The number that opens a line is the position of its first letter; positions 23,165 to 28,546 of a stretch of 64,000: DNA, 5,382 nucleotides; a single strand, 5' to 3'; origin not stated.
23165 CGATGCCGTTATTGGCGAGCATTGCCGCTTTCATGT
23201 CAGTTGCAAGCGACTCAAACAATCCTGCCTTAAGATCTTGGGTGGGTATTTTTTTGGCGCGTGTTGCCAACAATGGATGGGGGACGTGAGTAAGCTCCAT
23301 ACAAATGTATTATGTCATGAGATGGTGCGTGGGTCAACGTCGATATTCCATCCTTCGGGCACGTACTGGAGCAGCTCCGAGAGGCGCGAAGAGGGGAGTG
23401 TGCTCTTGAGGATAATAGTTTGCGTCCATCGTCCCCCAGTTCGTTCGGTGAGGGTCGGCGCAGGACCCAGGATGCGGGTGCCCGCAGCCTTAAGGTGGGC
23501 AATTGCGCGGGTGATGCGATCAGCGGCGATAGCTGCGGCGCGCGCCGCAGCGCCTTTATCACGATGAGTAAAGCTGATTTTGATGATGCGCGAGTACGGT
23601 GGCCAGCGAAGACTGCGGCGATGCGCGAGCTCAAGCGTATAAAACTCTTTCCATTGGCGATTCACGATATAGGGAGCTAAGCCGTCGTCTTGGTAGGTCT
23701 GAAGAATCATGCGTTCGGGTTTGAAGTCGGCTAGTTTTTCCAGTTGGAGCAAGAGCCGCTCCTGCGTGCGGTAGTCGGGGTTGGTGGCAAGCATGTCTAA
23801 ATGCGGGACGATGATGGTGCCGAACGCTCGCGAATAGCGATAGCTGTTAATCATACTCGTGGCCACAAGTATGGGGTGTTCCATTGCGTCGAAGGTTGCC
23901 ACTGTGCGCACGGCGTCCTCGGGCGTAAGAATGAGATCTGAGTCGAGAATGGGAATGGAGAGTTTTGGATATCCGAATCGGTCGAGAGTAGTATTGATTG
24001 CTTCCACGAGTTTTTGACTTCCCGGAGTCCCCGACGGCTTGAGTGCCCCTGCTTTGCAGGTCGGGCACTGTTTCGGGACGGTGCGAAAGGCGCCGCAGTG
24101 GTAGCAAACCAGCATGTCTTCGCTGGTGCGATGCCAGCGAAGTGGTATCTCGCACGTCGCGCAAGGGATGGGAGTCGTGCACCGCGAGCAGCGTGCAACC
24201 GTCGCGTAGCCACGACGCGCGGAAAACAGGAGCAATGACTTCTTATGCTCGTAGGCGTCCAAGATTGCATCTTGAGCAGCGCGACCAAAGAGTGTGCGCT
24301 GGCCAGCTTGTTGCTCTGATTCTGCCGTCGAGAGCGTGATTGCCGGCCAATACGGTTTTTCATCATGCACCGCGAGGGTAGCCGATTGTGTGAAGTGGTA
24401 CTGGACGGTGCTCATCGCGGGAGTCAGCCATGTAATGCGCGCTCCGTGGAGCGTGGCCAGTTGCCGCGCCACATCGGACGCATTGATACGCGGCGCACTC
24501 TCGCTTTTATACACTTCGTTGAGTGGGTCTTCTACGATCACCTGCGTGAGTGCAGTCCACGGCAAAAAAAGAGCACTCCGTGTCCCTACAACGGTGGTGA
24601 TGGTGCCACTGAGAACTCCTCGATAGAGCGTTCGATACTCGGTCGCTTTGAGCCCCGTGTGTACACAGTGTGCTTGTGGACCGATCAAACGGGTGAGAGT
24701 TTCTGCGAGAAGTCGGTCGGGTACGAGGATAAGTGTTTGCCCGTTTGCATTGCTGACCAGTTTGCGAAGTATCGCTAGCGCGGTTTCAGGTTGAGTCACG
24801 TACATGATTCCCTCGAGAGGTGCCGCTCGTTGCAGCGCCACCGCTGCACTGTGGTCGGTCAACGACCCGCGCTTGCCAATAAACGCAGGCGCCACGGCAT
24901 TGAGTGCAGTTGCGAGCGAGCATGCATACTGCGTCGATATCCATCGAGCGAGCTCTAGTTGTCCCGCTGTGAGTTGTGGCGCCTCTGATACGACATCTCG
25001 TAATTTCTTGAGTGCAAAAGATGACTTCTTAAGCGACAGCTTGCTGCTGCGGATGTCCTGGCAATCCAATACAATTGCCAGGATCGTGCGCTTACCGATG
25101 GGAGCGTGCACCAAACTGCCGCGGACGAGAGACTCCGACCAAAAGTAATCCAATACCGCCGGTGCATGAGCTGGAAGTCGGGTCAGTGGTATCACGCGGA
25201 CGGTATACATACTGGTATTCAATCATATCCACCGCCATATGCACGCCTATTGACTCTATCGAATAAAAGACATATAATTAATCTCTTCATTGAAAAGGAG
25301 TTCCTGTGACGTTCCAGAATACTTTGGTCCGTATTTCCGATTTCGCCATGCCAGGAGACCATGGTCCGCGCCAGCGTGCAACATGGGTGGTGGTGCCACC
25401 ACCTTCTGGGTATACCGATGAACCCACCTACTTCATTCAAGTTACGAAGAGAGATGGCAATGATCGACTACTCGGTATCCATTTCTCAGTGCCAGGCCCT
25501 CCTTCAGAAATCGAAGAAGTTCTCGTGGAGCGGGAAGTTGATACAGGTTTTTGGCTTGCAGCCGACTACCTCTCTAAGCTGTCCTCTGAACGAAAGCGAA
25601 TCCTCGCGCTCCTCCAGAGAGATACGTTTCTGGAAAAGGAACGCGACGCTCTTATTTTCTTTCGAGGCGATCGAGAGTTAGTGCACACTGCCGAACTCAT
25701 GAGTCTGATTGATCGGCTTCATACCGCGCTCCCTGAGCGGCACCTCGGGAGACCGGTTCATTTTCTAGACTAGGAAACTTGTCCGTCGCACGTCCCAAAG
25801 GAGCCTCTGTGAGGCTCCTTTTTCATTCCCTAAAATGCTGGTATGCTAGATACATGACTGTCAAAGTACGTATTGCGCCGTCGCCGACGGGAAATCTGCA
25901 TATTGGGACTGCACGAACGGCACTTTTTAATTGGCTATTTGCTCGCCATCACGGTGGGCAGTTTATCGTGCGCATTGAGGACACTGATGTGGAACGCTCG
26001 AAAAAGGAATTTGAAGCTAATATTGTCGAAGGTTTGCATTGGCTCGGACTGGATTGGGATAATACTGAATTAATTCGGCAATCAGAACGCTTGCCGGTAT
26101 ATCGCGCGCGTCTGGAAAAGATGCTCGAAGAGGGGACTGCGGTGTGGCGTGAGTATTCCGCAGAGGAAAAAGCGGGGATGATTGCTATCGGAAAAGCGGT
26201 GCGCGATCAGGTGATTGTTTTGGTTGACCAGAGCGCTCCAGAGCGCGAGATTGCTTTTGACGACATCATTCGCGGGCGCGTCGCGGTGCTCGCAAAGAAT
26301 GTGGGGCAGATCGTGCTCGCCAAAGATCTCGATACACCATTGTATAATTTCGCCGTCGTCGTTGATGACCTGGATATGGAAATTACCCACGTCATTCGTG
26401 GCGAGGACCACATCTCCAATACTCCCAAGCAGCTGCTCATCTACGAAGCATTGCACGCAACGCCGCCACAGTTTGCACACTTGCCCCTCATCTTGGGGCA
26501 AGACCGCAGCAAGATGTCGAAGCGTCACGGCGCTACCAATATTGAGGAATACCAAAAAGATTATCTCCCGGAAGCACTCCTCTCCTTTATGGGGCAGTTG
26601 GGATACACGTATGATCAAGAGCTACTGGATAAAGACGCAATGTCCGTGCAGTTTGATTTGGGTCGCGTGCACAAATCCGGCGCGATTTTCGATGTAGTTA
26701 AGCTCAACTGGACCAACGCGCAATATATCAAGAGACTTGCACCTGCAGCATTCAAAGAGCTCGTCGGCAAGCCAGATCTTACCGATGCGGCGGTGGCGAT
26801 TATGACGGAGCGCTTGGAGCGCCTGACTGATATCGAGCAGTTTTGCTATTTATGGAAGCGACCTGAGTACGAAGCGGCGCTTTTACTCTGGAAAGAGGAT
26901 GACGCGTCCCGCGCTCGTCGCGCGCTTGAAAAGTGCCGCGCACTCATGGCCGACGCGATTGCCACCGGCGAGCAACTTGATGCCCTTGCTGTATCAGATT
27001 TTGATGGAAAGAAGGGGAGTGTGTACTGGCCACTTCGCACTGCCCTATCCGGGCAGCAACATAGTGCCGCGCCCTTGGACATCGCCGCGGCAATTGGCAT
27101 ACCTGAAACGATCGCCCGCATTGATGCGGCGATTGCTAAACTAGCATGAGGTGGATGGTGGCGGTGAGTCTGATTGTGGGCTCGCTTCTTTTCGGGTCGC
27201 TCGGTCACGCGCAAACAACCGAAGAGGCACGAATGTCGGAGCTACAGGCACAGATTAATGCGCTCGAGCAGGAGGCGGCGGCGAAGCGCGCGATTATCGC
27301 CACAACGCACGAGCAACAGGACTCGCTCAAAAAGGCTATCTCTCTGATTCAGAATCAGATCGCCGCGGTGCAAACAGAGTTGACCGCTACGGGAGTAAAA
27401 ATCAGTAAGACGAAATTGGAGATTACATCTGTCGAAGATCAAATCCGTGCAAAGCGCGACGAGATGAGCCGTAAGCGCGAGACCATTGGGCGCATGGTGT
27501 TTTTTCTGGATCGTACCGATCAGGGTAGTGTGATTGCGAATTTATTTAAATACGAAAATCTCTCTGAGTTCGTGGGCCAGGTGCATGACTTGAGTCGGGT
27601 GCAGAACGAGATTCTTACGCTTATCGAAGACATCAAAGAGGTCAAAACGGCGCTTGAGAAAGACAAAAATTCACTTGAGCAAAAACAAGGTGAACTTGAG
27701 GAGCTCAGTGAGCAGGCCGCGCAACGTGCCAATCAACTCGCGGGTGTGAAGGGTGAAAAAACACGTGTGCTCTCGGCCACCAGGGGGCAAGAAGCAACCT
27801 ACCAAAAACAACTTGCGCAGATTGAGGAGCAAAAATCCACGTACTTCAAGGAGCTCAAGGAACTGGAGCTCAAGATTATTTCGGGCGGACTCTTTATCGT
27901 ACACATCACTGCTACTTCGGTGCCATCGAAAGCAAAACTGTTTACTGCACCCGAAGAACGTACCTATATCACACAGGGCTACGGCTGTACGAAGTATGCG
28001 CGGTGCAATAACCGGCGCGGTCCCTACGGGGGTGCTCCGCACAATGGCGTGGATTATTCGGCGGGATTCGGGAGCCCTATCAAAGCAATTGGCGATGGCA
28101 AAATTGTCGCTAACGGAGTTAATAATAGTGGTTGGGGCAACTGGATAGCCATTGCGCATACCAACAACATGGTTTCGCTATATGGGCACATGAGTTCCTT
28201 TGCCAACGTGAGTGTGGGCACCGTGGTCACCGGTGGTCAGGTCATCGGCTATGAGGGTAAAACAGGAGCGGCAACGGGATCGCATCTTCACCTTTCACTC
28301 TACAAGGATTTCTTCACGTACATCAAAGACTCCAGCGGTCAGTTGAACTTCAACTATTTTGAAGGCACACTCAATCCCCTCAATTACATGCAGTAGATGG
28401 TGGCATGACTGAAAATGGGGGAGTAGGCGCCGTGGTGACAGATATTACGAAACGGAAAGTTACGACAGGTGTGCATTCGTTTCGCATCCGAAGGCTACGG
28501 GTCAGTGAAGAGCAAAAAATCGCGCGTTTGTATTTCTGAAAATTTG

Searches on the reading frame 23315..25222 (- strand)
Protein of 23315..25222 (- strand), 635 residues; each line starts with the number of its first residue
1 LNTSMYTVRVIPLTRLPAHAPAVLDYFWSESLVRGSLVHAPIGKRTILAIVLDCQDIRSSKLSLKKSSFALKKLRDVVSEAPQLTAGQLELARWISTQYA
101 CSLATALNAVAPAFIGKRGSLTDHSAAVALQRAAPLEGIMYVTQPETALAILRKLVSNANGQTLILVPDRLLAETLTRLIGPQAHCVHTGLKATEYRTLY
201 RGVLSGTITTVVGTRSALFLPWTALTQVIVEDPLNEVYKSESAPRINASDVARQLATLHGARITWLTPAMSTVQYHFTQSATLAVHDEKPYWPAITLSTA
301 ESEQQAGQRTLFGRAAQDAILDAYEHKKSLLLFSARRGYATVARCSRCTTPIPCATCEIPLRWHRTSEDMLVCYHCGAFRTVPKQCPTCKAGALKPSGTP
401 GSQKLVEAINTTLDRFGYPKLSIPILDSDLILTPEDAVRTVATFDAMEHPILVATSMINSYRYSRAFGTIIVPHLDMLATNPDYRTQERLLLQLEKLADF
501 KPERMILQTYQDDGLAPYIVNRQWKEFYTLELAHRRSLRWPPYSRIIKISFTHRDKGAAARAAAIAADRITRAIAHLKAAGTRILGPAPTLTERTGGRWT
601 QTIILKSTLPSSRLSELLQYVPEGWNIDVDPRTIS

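Call 77: search_protein_families(library=pfam, proteins=[window:23315-25222:-], max_evalue=0.001)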
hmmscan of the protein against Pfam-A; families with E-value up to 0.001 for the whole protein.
window:23315-25222:- (635 aa): 2 families
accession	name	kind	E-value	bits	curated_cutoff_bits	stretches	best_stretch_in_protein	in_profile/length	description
PF17764.6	PriA_3primeBD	-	1.7e-12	47.5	22.7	1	18-112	6-96/96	3'DNA-binding domain (3'BD)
PF18074.6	PriA_C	-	1e-09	39.5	26.9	1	542-631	1-95/95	Primosomal protein N C-terminal domain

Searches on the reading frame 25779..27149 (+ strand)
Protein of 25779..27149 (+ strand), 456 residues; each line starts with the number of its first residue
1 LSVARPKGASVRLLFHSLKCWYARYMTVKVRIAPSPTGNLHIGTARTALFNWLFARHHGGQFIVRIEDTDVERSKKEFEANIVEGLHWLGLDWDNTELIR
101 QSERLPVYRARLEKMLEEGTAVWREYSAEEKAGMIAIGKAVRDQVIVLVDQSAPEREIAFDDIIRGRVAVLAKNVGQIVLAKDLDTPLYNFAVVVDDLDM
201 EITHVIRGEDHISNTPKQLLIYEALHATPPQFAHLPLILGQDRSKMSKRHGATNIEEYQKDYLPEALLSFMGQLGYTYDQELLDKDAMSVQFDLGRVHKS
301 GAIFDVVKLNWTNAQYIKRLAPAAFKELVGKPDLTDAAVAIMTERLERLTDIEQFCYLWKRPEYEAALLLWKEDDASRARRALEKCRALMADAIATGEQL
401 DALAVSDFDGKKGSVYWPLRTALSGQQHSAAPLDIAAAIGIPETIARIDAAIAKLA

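Call 58: search_protein_families(library=pfam, proteins=[window:25779-27149:+], max_evalue=0.001)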
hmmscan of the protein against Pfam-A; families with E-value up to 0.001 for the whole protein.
window:25779-27149:+ (456 aa): 2 families
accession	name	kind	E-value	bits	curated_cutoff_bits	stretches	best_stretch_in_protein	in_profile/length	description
PF00749.27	tRNA-synt_1c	-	1e-80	271.4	23.4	2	155-311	153-314/314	tRNA synthetases class I (E and Q), catalytic domain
PF19269.4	Anticodon_2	-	1.5e-15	58.3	23.6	1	333-452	14-141/141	Anticodon binding domain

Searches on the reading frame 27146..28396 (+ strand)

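Call 58: search_protein_families(library=pfam, proteins=[window:27146-28396:+], max_evalue=0.001)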
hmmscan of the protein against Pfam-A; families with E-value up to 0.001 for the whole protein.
window:27146-28396:+ (416 aa): 1 family
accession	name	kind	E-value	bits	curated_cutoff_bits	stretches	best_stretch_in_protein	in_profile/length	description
PF01551.29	Peptidase_M23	-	2.3e-24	85.8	28.7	1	298-387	2-89/96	Peptidase family M23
